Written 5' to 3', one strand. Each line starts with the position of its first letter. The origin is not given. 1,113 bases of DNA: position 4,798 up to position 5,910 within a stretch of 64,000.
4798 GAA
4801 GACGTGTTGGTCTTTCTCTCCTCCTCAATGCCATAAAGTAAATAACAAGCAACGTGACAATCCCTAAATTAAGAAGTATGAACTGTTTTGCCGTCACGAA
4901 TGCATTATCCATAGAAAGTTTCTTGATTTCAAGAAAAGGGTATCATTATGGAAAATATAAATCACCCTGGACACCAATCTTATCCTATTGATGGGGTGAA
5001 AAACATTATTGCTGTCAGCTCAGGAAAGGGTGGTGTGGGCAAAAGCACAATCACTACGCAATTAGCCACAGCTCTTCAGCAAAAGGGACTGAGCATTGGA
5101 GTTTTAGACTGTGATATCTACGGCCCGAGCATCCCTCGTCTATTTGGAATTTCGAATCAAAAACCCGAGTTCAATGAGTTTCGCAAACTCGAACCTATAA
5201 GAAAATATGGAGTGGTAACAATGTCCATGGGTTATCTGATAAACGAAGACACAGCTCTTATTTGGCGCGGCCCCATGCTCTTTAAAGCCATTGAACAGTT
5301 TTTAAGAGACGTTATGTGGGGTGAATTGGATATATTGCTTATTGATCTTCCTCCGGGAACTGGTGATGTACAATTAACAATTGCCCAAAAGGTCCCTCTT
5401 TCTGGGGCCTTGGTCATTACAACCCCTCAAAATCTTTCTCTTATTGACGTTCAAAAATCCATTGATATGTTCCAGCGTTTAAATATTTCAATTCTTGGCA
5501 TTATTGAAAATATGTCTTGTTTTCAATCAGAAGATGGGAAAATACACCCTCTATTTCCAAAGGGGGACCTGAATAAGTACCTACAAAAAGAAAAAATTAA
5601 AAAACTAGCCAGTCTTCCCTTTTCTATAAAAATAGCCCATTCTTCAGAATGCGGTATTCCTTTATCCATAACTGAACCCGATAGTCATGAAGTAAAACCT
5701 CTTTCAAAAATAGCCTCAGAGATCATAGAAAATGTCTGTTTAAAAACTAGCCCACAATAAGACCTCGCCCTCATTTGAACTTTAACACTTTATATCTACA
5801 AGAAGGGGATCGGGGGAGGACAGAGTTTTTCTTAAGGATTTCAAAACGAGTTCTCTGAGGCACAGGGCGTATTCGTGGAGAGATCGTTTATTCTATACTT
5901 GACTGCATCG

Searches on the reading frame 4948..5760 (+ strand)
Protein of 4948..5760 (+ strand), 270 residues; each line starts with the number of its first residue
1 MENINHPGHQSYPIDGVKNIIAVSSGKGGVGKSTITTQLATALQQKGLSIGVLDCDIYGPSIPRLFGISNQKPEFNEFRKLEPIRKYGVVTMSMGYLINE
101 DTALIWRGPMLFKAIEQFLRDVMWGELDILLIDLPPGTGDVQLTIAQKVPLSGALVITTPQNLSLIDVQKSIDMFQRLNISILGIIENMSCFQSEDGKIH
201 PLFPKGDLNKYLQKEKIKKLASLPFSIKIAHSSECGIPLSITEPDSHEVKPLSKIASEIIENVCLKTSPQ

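Call 41: search_protein_families(library=pfam, proteins=[window:4948-5760:+], max_evalue=0.00001)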
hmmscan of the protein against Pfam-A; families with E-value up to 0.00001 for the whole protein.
window:4948-5760:+ (270 aa): 4 families
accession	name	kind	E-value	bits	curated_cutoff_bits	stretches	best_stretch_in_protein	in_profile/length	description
PF10609.15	ParA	-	3.7e-91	305.3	27.1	1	17-259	2-245/246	NUBPL iron-transfer P-loop NTPase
PF01656.29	CbiA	-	2.3e-12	47.4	25.4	1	21-189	1-82/125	CobQ/CobB/MinD/ParA nucleotide binding domain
PF09140.17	MipZ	-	1.9e-09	37.7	20.7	1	20-168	2-136/262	ATPase MipZ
PF13614.12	AAA_31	-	2.7e-08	34.4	27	1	19-62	2-45/177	AAA domain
